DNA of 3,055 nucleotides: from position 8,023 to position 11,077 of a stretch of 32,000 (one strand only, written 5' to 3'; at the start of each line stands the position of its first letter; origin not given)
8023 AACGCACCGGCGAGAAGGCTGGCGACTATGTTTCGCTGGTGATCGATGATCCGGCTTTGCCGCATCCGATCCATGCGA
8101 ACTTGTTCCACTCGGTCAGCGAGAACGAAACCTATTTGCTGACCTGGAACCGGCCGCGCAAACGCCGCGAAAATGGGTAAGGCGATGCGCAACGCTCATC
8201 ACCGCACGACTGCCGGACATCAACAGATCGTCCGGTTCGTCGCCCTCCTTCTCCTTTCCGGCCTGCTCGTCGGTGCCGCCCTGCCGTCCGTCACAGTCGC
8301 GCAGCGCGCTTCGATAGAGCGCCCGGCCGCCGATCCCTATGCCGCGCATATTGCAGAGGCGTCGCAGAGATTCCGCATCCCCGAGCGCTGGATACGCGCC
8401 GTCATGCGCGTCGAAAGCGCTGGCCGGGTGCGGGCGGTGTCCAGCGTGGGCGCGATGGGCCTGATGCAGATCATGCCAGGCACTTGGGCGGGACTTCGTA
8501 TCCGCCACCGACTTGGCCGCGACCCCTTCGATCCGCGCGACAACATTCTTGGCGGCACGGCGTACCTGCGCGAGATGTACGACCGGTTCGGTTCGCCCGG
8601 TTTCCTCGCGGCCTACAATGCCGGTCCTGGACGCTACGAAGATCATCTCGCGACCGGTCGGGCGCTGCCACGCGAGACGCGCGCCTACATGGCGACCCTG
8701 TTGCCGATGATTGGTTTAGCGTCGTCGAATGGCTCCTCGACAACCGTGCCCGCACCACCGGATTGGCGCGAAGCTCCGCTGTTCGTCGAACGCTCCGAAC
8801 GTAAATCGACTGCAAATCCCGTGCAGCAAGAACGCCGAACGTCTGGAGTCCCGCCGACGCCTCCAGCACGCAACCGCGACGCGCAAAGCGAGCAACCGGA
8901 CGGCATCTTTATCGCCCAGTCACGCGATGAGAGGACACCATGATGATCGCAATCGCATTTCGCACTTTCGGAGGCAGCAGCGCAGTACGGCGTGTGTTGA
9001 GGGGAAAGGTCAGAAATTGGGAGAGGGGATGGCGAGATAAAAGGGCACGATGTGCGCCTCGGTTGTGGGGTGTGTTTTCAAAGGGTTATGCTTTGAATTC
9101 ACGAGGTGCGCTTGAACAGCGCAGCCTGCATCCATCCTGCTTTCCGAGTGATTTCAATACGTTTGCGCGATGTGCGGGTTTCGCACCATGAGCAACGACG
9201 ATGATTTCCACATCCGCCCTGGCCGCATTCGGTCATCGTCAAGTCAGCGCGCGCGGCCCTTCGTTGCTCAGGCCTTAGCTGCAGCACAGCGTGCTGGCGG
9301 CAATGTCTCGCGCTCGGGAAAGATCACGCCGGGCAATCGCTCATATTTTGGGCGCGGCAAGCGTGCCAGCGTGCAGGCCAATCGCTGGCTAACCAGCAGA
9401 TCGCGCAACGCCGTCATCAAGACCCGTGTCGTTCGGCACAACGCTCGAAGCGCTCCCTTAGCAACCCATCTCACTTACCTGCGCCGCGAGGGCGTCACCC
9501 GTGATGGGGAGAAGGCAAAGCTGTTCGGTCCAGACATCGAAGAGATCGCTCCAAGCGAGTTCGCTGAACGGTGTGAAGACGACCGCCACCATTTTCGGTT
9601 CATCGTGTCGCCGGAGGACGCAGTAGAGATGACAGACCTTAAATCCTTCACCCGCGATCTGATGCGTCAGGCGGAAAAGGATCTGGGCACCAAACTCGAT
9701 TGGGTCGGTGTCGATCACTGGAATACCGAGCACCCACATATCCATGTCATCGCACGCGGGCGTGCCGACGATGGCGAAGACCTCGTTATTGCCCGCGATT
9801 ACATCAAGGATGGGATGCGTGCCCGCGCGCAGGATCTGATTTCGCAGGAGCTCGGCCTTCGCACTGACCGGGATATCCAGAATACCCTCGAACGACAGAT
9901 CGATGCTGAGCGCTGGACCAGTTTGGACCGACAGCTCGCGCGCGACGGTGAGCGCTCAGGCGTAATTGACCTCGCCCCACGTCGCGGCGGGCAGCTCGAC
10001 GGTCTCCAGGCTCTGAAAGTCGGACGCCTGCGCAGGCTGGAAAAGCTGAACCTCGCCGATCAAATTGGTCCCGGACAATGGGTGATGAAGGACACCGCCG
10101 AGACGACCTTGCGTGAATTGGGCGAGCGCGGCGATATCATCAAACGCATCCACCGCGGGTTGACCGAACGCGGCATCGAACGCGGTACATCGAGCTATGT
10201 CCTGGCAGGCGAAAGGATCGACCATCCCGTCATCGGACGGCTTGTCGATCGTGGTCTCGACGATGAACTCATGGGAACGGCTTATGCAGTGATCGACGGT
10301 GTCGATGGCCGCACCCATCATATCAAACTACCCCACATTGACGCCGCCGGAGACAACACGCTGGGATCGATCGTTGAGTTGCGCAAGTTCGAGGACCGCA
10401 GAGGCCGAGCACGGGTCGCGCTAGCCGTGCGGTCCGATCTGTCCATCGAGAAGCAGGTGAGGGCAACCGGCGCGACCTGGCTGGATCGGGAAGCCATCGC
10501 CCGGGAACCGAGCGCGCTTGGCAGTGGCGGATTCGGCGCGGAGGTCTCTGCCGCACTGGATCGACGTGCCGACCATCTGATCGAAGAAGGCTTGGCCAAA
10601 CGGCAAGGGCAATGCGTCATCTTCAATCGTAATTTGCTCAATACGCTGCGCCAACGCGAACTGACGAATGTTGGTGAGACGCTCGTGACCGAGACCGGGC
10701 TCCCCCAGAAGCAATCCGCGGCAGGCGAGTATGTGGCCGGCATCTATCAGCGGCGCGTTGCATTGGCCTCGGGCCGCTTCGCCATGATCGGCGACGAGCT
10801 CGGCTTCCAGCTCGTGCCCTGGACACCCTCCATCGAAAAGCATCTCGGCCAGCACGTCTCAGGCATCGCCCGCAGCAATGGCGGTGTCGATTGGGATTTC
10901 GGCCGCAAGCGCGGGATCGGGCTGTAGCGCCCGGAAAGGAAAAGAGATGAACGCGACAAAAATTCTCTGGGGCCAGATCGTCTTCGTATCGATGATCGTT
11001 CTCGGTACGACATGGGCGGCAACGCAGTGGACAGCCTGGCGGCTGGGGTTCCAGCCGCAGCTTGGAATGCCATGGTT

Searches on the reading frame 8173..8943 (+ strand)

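Call 7: search_protein_families(library=pfam, proteins=[window:8173-8943:+], max_evalue=0.01)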
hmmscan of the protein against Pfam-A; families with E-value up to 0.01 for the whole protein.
window:8173-8943:+ (256 aa): 2 families
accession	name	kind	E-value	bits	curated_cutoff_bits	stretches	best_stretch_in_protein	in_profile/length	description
PF01464.25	SLT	-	8.7e-25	87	21.3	1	60-161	3-107/117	Transglycosylase SLT domain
PF13406.11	SLT_2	-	0.0075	16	24.3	0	90-106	151-167/292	Transglycosylase SLT domain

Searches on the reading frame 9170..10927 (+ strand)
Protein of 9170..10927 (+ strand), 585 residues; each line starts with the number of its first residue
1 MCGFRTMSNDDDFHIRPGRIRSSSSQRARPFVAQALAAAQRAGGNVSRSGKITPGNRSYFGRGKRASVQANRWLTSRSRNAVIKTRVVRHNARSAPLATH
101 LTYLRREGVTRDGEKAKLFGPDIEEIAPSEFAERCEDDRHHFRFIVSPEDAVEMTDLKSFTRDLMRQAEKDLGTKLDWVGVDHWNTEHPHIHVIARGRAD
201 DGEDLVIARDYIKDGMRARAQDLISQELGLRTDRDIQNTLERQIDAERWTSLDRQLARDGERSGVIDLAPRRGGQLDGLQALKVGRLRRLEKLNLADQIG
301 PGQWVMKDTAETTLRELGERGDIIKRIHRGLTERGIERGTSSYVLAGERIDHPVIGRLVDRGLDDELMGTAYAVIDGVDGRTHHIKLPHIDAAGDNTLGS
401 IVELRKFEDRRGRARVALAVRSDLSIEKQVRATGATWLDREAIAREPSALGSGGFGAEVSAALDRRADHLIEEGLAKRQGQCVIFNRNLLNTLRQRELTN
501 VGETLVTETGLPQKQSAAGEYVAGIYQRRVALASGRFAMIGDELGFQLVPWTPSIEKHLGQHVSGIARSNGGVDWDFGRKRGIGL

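Call 7: search_protein_families(library=pfam, proteins=[window:9170-10927:+], max_evalue=0.01)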
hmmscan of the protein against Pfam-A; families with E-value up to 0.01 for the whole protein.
window:9170-10927:+ (585 aa): 2 families
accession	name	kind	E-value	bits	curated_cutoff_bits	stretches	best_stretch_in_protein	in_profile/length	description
PF11843.13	DUF3363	-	2e-88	297.5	28.4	2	406-584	199-375/375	Protein of unknown function (DUF3363)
PF03432.20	Relaxase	-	0.00013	22.6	24.6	1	133-197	38-100/132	MobA/VirD2-like, nuclease domain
